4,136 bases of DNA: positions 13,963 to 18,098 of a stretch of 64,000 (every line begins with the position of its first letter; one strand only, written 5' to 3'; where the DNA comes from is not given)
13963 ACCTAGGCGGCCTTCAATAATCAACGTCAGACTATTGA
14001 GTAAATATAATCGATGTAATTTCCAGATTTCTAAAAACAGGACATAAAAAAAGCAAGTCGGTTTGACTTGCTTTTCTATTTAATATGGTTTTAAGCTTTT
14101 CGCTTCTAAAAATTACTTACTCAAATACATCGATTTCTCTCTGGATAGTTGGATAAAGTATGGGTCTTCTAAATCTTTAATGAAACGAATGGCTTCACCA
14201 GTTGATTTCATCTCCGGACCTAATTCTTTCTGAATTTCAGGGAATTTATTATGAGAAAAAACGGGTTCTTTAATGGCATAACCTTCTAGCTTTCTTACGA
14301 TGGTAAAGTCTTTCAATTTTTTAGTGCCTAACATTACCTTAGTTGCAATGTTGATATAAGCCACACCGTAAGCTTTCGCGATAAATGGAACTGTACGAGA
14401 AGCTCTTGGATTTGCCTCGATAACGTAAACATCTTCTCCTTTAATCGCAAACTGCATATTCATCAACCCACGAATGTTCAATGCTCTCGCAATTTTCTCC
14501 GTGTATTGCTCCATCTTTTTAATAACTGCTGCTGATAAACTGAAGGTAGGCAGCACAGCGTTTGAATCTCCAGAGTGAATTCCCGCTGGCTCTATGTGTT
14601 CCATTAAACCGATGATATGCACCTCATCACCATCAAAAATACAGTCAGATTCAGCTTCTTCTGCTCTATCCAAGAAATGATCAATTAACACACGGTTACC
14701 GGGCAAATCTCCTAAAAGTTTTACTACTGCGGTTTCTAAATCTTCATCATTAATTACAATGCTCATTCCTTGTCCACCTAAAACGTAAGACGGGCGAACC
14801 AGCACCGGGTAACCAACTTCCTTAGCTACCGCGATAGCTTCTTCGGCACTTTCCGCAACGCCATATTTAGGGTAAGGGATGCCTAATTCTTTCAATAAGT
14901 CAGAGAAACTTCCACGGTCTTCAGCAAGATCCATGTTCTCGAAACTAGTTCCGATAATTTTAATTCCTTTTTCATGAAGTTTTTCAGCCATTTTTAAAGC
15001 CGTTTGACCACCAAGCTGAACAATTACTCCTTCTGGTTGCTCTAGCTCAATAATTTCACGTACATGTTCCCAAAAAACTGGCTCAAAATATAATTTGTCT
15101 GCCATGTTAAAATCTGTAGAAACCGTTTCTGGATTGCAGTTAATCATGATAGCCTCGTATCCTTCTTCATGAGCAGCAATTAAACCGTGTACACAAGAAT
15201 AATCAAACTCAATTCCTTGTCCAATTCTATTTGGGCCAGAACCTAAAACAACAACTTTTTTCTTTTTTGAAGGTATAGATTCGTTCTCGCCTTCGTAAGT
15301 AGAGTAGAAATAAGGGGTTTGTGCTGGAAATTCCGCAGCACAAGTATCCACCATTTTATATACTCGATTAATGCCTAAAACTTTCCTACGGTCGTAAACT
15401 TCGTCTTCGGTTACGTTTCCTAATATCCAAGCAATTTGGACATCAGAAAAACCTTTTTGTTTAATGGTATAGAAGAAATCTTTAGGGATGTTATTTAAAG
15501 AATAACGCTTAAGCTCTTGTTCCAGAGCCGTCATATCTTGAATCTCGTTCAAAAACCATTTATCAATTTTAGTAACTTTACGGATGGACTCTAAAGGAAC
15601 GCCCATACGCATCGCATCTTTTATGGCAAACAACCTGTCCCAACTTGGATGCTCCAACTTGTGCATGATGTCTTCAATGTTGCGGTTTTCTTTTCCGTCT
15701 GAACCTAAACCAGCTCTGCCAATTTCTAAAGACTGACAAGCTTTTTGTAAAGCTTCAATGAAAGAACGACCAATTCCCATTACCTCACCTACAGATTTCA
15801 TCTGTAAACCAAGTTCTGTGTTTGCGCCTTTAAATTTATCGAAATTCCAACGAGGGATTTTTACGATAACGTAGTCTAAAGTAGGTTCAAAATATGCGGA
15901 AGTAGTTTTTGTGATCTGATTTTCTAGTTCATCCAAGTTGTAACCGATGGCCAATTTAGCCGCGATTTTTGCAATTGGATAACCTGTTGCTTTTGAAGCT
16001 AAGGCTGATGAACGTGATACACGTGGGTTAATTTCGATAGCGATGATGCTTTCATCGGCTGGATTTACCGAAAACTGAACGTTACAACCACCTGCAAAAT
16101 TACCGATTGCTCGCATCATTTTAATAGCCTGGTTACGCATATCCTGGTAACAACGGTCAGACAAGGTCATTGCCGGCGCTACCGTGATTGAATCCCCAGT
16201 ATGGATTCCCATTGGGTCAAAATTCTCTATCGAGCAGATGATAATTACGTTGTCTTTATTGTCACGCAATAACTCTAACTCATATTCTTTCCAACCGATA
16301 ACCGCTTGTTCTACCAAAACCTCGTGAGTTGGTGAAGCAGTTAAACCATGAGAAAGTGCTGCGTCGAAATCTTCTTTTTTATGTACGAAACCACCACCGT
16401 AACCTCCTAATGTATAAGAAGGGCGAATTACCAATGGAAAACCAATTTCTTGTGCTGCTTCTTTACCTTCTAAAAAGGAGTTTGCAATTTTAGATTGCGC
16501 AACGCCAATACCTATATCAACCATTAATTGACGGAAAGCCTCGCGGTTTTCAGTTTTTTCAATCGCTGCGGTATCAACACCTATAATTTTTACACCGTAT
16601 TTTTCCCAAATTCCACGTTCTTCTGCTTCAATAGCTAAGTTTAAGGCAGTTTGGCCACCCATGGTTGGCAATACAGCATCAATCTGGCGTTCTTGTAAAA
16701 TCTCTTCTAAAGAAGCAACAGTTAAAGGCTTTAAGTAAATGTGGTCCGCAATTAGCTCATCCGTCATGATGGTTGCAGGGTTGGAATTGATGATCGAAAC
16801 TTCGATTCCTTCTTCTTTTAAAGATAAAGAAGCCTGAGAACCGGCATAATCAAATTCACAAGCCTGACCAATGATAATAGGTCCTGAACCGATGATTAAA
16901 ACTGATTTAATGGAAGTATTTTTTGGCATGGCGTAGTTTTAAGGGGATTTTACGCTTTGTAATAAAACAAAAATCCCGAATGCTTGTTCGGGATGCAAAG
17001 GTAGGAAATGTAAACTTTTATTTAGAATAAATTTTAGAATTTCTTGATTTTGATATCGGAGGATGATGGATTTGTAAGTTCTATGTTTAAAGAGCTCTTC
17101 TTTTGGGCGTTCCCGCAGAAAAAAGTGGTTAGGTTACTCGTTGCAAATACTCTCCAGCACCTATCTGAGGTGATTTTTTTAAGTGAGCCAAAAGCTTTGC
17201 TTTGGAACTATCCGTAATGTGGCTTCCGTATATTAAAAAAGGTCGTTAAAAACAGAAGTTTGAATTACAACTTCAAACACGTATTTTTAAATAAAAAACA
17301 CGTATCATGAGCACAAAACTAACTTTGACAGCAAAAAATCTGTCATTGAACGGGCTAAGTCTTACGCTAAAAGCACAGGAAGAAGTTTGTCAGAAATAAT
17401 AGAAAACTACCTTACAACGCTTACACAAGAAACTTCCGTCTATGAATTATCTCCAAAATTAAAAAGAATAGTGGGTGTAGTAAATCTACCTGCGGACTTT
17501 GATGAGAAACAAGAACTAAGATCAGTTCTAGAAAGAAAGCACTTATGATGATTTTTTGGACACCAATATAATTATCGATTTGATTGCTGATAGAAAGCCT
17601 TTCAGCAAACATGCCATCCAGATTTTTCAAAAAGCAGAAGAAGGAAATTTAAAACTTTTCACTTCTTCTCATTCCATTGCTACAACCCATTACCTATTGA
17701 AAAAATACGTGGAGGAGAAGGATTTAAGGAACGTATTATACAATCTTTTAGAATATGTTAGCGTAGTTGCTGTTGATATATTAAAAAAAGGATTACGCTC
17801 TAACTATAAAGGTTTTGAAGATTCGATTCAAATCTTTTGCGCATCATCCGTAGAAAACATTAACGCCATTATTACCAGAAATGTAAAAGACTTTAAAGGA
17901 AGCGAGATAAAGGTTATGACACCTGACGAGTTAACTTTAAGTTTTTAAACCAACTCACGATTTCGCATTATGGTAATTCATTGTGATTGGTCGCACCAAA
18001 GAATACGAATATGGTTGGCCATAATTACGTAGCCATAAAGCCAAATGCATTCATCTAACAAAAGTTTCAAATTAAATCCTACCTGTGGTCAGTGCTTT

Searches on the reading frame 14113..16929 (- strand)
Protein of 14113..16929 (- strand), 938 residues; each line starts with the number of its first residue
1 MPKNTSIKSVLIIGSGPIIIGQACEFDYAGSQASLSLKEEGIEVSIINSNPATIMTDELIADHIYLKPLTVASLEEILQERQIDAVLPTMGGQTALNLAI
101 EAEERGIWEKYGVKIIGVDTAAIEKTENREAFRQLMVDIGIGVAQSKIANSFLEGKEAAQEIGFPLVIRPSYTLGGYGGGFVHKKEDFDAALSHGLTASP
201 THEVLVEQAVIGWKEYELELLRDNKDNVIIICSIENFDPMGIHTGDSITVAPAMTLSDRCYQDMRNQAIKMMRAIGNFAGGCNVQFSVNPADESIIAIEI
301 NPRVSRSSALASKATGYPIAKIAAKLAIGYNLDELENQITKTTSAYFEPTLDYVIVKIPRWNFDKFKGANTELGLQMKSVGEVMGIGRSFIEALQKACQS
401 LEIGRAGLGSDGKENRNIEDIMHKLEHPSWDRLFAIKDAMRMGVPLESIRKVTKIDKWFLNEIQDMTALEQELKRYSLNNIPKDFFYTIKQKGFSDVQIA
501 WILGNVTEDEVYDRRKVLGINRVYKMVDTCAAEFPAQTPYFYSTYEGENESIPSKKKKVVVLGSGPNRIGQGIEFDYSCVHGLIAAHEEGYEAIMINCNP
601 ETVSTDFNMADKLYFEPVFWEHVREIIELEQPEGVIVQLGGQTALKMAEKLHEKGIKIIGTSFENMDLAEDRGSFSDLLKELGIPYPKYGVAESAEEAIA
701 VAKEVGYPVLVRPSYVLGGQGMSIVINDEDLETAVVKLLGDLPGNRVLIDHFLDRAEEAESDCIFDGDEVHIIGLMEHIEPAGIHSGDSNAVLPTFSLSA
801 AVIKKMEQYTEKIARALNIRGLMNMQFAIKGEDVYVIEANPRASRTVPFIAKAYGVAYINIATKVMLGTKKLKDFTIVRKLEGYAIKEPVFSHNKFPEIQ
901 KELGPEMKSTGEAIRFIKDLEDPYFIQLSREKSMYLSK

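Call 35: find_encoding_contigs(protein=window:14113-16929:-, flank=2000, max_places=3)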
Protein window:14113-16929:- (938 aa): no gene with exactly this product is on record in the collection.

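Call 63: find_homologous_proteins(query=window:14113-16929:-, max_evalue=1e-100)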
Query window:14113-16929:- (938 aa): 8000 proteins with E <= 1e-100 among 8000 candidates; the best 120 are listed.
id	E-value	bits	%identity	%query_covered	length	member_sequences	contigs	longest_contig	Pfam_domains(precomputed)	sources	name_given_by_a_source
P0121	0.0e+0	2041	96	100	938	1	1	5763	PF25596.2,PF13535.12,PF15632.12,PF13549.12,PF02786.23,PF02787.26,PF02222.28,PF02655.20,PF01071.25,PF07478.19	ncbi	-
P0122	0.0e+0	2015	95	100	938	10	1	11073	PF25596.2,PF13535.12,PF15632.12,PF13549.12,PF02786.23,PF02787.26,PF02222.28,PF02655.20,PF01071.25,PF07478.19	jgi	jgi:carbamoyl-phosphate synthase large subunit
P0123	0.0e+0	1995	94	100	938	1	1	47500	PF25596.2,PF13535.12,PF15632.12,PF13549.12,PF02786.23,PF02787.26,PF02222.28,PF02655.20,PF01071.25,PF07478.19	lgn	-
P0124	0.0e+0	1993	94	100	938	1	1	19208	PF25596.2,PF13535.12,PF15632.12,PF13549.12,PF02786.23,PF02787.26,PF02222.28,PF02655.20,PF01071.25,PF07478.19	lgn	-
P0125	0.0e+0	1993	93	100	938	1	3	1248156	PF25596.2,PF13535.12,PF15632.12,PF13549.12,PF02786.23,PF02787.26,PF02222.28,PF02655.20,PF01071.25,PF07478.19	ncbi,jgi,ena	jgi:carbamoyl-phosphate synthase large subunit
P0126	0.0e+0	1988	93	100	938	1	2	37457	PF25596.2,PF13535.12,PF15632.12,PF13549.12,PF02786.23,PF02787.26,PF02222.28,PF02655.20,PF01071.25,PF07478.19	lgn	-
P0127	0.0e+0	1988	93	100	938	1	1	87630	PF25596.2,PF13535.12,PF15632.12,PF13549.12,PF02786.23,PF02787.26,PF02222.28,PF02655.20,PF01071.25,PF07478.19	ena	-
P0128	0.0e+0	1986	93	100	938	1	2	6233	PF25596.2,PF13535.12,PF15632.12,PF13549.12,PF02786.23,PF02787.26,PF02222.28,PF02655.20,PF01071.25,PF07478.19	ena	-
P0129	0.0e+0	1985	93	100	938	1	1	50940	PF25596.2,PF13535.12,PF15632.12,PF13549.12,PF02786.23,PF02787.26,PF02222.28,PF02655.20,PF01071.25,PF07478.19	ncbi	ncbi:MAG: carbamoyl-phosphate synthase large subunit [Pelobium sp.]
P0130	0.0e+0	1981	93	100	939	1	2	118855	PF25596.2,PF13535.12,PF15632.12,PF13549.12,PF02786.23,PF02787.26,PF02222.28,PF02655.20,PF01071.25,PF07478.19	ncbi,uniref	ncbi:carbamoyl-phosphate synthase large subunit [Pedobacter alpinus]|uniref:carbamoyl-phosphate synt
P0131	0.0e+0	1979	93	100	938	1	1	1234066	PF25596.2,PF13535.12,PF15632.12,PF13549.12,PF02786.23,PF02787.26,PF02222.28,PF02655.20,PF01071.25,PF07478.19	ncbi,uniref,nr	ncbi:carbamoyl-phosphate synthase large subunit [Pedobacter cryophilus]|uniref:Carbamoyl-phosphate s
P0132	0.0e+0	1979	93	100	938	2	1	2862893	PF25596.2,PF13535.12,PF15632.12,PF13549.12,PF02786.23,PF02787.26,PF02222.28,PF02655.20,PF01071.25,PF07478.19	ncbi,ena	-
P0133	0.0e+0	1971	92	100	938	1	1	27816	PF25596.2,PF13535.12,PF15632.12,PF13549.12,PF02786.23,PF02787.26,PF02222.28,PF02655.20,PF01071.25,PF07478.19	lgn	-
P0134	0.0e+0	1969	92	100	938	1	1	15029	PF25596.2,PF13535.12,PF15632.12,PF13549.12,PF02786.23,PF02787.26,PF02222.28,PF02655.20,PF01071.25,PF07478.19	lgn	-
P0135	0.0e+0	1967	93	100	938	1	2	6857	PF25596.2,PF13535.12,PF15632.12,PF13549.12,PF02786.23,PF02787.26,PF02222.28,PF02655.20,PF01071.25,PF07478.19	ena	-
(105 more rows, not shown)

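Call 64: find_encoding_contigs(protein=P0123, flank=8000, max_places=2)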
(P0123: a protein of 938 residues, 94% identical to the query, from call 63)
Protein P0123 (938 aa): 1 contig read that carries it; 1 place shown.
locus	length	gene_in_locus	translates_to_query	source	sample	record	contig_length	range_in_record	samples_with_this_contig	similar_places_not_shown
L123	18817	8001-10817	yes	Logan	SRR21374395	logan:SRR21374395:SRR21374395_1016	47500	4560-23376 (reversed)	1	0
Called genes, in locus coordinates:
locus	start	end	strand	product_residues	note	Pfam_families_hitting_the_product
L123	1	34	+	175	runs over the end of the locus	PF25589:DUF7935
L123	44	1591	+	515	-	PF01642:MM_CoA_mutase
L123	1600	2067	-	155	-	-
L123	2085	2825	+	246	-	PF02872:5_nucleotid_C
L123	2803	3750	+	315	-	PF00149:Metallophos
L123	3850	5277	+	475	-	PF11638:DnaA_N, PF00308:Bac_DnaA, PF00004:AAA, PF01695:IstB_IS21 (weak), PF08299:Bac_DnaA_C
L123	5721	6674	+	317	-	PF03544:TonB_C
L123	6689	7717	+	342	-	PF07661:MORN_2 (faint), PF03544:TonB_C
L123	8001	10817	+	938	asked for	PF25596:CPSase_L_D1, PF02786:CPSase_L_D2, PF02787:CPSase_L_D3, PF25596:CPSase_L_D1, PF01071:GARS_A (weak), PF02786:CPSase_L_D2, PF02222:ATP-grasp, PF07478:Dala_Dala_lig_C, +4 more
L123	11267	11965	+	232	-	PF10677:DUF2490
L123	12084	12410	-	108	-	PF01503:PRA-PH (weak), PF03819:MazG, PF12643:MazG-like (weak)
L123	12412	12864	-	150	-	PF02580:Tyr_Deacylase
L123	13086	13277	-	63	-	-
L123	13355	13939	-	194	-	PF04542:Sigma70_r2, PF08281:Sigma70_r4_2, PF04545:Sigma70_r4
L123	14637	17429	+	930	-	PF00005:ABC_tran (faint), PF02463:SMC_N (faint), PF13175:AAA_15 (faint), PF13191:AAA_16 (faint), PF13555:AAA_29 (faint), PF20703:nSTAND1 (faint), PF17760:UvrA_inter, PF17755:UvrA_DNA-bind, +2 more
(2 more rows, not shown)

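Call 65: find_encoding_contigs(protein=P0125, flank=8000, max_places=2)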
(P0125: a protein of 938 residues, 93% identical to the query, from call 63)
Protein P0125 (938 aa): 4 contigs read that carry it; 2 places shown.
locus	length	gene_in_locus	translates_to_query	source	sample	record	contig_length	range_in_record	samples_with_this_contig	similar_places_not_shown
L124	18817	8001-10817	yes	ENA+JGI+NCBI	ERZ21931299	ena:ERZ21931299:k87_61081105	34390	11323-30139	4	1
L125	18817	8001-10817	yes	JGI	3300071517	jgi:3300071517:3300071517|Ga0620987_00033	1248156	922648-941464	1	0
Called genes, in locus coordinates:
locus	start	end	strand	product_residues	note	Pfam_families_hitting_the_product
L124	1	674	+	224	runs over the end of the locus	PF01035:DNA_binding_1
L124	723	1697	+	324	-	-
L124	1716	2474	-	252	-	PF00106:adh_short, PF08659:KR, PF13561:adh_short_C2, PF23441:SDR (weak)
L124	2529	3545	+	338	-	PF01408:GFO_IDH_MocA, PF02894:GFO_IDH_MocA_C, PF22725:GFO_IDH_MocA_C3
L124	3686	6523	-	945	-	PF00675:Peptidase_M16, PF05193:Peptidase_M16_C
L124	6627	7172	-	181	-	PF13521:AAA_28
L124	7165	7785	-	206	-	PF04973:NMN_transporter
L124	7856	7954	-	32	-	-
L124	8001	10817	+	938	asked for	PF25596:CPSase_L_D1, PF13549:ATP-grasp_5 (faint), PF02786:CPSase_L_D2, PF02787:CPSase_L_D3, PF25596:CPSase_L_D1, PF02786:CPSase_L_D2, PF02222:ATP-grasp, PF07478:Dala_Dala_lig_C (weak), +4 more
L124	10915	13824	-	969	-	PF07494:Reg_prop (faint), PF00196:GerE (faint), PF07495:Y_Y_Y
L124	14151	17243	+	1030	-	PF13620:CarboxypepD_reg, PF13715:CarbopepD_reg_2, PF07715:Plug, PF00593:TonB_dep_Rec_b-barrel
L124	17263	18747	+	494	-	PF14322:SusD-like_3, PF07980:SusD_RagB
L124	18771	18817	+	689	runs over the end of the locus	-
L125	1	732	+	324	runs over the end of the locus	-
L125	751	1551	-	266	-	PF00106:adh_short, PF08659:KR, PF13561:adh_short_C2, PF23441:SDR (weak)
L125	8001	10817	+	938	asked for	PF25596:CPSase_L_D1, PF13549:ATP-grasp_5 (faint), PF02786:CPSase_L_D2, PF02787:CPSase_L_D3, PF25596:CPSase_L_D1, PF02786:CPSase_L_D2, PF02222:ATP-grasp, PF07478:Dala_Dala_lig_C (weak), +4 more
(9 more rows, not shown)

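Call 66: find_encoding_contigs(protein=P0130, flank=8000, max_places=2)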
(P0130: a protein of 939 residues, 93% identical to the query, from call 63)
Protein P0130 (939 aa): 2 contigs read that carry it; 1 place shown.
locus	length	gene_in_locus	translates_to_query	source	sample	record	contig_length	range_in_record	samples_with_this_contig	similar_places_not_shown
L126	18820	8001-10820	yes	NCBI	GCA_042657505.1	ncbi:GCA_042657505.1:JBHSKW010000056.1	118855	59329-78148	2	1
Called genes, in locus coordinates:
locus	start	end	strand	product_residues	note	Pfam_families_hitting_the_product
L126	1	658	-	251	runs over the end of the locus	PF00196:GerE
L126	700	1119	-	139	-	-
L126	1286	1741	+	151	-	-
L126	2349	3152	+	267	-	PF07730:HisKA_3 (weak), PF02518:HATPase_c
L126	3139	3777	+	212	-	PF00072:Response_reg, PF00196:GerE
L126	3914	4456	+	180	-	PF00578:AhpC-TSA, PF08534:Redoxin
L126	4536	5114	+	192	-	PF02627:CMD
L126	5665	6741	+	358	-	PF00108:Thiolase_N (weak), PF08545:ACP_syn_III, PF08541:ACP_syn_III_C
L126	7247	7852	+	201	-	PF03544:TonB_C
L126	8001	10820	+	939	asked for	PF25596:CPSase_L_D1, PF02786:CPSase_L_D2, PF02787:CPSase_L_D3, PF25596:CPSase_L_D1, PF01071:GARS_A (weak), PF02786:CPSase_L_D2, PF02222:ATP-grasp, PF07478:Dala_Dala_lig_C, +4 more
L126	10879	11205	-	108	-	PF01503:PRA-PH (weak), PF03819:MazG, PF12643:MazG-like (weak)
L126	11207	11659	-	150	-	PF02580:Tyr_Deacylase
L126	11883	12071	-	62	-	-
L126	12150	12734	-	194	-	PF07638:Sigma70_ECF (weak), PF04542:Sigma70_r2, PF08281:Sigma70_r4_2, PF04545:Sigma70_r4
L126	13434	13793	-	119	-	PF03441:FAD_binding_7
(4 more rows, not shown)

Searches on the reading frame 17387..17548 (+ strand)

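Call 4: search_protein_families(library=pfam, proteins=[window:17387-17548:+], max_evalue=0.01)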
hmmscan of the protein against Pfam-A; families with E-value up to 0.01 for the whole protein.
window:17387-17548:+ (53 aa): 1 family
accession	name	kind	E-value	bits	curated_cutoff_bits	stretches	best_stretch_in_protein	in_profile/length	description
PF19891.5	DUF6364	-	2.6e-07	31.5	27.3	1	1-52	28-70/70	Family of unknown function (DUF6364)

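Call 5: search_protein_families(library=ncbifam, proteins=[window:17387-17548:+], max_evalue=0.01)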
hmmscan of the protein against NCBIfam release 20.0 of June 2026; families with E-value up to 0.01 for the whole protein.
window:17387-17548:+ (53 aa): 0 families

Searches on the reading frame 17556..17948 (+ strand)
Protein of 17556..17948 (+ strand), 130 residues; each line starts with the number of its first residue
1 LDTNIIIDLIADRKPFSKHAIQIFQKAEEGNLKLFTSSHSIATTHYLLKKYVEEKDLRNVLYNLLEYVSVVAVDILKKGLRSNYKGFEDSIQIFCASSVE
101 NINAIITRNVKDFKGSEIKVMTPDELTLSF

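Call 4: search_protein_families(library=pfam, proteins=[window:17556-17948:+], max_evalue=0.01)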
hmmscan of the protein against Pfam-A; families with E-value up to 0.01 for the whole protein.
window:17556-17948:+ (130 aa): 2 families
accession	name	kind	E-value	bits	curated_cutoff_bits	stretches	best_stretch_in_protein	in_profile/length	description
PF13470.12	PIN_3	-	8.4e-12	46.4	27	1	2-111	5-115/115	PIN domain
PF01850.27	PIN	-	1.9e-05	25.7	23.6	1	2-107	4-109/120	PIN domain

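Call 5: search_protein_families(library=ncbifam, proteins=[window:17556-17948:+], max_evalue=0.01)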
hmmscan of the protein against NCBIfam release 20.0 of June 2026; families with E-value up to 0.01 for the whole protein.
window:17556-17948:+ (130 aa): 1 family
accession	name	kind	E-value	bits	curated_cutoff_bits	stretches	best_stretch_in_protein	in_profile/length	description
NF011306.0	PRK14716.1-4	equivalog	0.0017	17.2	504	1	8-111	270-374/442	glycosyl transferase family protein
